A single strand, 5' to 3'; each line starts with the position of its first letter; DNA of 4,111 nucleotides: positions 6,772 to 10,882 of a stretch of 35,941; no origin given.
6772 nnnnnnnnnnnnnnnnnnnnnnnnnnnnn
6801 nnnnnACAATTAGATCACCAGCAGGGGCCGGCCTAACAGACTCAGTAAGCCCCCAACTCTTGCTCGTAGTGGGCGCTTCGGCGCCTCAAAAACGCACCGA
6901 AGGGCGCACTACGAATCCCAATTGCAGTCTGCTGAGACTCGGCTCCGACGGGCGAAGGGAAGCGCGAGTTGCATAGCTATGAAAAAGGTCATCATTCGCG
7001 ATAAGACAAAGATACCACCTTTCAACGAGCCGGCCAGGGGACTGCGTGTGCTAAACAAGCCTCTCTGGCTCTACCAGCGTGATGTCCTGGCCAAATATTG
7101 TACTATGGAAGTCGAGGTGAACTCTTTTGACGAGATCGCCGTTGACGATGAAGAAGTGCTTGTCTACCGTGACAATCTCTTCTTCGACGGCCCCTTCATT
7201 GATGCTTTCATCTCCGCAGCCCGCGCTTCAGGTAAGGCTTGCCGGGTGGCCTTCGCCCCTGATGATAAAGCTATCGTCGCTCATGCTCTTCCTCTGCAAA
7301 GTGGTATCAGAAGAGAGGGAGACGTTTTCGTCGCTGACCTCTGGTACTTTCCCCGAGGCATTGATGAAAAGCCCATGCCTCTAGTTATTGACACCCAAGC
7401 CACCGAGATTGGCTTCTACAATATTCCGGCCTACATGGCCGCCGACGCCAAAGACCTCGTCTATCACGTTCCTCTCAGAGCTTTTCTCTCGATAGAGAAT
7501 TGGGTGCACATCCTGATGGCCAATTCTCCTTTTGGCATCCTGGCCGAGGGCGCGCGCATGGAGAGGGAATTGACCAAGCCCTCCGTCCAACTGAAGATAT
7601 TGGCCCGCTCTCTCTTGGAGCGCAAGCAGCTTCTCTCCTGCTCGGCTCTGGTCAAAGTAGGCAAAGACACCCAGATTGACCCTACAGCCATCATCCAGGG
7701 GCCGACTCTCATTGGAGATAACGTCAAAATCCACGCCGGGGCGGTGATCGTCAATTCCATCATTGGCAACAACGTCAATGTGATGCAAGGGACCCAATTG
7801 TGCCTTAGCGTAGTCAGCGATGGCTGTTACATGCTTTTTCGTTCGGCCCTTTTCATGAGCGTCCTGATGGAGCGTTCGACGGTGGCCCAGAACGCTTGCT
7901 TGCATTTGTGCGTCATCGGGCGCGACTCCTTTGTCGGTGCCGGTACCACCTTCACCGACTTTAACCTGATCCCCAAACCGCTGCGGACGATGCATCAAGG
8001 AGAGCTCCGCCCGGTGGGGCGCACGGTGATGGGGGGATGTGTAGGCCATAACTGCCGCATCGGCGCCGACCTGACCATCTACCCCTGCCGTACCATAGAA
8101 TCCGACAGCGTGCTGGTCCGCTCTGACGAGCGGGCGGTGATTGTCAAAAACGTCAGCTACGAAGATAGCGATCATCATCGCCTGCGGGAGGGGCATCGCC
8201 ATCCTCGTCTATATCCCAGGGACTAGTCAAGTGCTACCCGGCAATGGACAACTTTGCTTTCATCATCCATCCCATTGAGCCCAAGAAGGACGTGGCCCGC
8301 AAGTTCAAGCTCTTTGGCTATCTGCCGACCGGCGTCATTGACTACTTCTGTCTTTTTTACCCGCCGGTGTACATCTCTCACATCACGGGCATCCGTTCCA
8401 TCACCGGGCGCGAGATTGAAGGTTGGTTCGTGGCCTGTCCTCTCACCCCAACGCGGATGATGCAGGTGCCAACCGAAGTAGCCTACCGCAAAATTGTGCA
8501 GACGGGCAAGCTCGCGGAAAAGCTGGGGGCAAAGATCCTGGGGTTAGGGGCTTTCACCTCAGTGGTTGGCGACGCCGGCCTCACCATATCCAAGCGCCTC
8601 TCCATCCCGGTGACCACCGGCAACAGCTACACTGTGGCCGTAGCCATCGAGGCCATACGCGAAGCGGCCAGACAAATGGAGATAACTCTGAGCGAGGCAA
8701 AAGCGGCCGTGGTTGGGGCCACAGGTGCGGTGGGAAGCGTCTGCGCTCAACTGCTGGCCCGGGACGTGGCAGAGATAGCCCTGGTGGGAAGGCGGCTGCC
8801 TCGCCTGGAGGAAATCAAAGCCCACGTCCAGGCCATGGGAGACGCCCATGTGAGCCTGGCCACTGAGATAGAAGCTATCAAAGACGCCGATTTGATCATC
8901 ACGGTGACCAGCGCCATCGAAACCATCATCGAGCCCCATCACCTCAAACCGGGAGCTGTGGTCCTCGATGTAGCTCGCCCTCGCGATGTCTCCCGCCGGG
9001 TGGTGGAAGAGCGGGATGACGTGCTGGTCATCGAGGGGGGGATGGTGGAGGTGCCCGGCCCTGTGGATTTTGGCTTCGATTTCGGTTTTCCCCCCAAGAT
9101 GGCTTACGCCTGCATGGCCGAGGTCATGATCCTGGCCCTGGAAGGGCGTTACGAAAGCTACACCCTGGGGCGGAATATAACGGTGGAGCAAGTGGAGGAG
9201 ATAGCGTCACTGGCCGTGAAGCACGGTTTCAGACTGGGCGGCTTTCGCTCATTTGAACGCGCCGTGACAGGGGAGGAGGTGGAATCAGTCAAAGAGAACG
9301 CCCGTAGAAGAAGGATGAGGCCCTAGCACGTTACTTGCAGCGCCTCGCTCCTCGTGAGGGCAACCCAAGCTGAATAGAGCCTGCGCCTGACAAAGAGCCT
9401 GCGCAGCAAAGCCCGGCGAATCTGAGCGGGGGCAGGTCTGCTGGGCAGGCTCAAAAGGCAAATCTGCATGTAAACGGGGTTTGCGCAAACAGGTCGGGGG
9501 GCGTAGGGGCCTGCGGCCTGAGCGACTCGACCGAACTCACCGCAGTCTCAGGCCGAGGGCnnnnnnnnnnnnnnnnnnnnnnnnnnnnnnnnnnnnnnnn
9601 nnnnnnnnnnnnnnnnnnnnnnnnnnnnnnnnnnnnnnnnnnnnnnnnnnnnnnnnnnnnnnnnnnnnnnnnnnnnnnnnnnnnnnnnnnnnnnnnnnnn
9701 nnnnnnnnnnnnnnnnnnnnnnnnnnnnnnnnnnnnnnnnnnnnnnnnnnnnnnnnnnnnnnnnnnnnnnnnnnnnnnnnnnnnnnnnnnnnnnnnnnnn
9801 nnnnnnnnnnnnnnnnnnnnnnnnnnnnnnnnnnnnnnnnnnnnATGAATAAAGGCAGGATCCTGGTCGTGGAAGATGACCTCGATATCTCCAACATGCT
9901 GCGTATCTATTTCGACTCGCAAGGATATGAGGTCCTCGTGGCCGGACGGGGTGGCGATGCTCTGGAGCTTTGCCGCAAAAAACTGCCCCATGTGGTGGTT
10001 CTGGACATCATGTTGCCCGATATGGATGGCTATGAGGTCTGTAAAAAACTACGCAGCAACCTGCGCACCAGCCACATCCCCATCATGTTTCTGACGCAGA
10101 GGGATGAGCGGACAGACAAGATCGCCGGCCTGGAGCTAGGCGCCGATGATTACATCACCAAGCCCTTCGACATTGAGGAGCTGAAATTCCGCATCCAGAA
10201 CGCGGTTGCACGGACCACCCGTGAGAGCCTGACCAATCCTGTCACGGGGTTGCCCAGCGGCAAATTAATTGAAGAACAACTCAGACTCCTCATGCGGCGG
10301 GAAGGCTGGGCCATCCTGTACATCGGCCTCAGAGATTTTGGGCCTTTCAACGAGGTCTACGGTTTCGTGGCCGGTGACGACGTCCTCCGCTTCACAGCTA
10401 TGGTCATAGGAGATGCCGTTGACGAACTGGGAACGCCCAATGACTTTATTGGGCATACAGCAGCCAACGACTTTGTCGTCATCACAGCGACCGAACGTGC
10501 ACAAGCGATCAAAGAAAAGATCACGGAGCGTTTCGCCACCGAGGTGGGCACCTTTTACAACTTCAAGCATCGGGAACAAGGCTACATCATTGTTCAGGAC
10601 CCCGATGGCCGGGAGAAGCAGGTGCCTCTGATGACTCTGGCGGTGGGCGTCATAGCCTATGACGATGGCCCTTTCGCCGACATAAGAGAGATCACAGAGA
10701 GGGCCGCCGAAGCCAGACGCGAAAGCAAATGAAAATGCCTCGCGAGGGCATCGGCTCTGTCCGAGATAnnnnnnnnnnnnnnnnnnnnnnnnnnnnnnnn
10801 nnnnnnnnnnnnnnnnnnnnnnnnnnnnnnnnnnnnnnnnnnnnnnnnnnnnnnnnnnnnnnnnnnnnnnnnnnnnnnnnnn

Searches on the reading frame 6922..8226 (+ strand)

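Call 40: search_protein_families(library=pfam, proteins=[window:6922-8226:+], max_evalue=0.001)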
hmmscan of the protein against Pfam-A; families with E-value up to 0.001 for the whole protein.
window:6922-8226:+ (434 aa): 4 families
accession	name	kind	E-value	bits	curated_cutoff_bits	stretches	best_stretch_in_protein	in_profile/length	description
PF00132.30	Hexapep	-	4e-14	52.1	27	1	244-276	2-34/36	Bacterial transferase hexapeptide (six repeats)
PF25084.1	LbH_EIF2B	-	7.9e-10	39.1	54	1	248-343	8-104/105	EIF2B subunit epsilon LbH domain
PF24894.1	Hexapep_GlmU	-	1.1e-05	25.9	23.3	0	277-342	17-81/104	GlmU-like, C-terminal hexapeptide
PF25247.1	LbH_GLGC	-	0.00055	20.3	27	0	288-393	8-106/135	GLGC left-handed parallel beta-helix domain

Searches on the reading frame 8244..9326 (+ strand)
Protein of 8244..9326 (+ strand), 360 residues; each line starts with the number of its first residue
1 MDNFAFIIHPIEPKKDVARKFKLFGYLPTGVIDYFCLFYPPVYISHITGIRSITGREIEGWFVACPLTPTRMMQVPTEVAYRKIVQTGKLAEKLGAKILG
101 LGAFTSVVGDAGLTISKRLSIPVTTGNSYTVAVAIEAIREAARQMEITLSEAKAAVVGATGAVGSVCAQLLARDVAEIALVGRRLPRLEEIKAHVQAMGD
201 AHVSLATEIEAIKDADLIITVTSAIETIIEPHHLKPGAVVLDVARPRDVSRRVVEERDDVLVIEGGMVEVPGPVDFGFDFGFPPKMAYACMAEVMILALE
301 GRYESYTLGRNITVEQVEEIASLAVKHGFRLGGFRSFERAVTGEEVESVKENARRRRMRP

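Call 6: search_protein_families(library=pfam, proteins=[window:8244-9326:+], max_evalue=0.001)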
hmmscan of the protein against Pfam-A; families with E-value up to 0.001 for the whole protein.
window:8244-9326:+ (360 aa): 4 families
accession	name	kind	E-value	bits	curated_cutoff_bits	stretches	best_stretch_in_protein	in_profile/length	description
PF01488.26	Shikimate_DH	-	4e-12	46.8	24.3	1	141-255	3-123/138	Shikimate / quinate 5-dehydrogenase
PF02882.25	THF_DHG_CYH_C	-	9.3e-07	28.7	27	1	127-248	12-112/160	Tetrahydrofolate dehydrogenase/cyclohydrolase, NAD(P)-binding domain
PF01118.30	Semialdhyde_dh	-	2.7e-06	28.2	26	1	153-245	1-98/121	Semialdehyde dehydrogenase, NAD binding domain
PF02423.21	OCD_Mu_crystall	-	0.00068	19.1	24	0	171-244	150-225/314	Ornithine cyclodeaminase/mu-crystallin family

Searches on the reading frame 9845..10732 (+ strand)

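Call 6: search_protein_families(library=pfam, proteins=[window:9845-10732:+], max_evalue=0.001)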
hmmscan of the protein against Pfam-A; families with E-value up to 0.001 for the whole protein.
window:9845-10732:+ (295 aa): 2 families
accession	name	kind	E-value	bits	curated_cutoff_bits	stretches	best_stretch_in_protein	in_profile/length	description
PF00072.30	Response_reg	-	2.5e-28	98.9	30.2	1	6-117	1-110/111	Response regulator receiver domain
PF00990.26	GGDEF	-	9.9e-08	32.4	23.8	1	132-232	5-109/161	Diguanylate cyclase, GGDEF domain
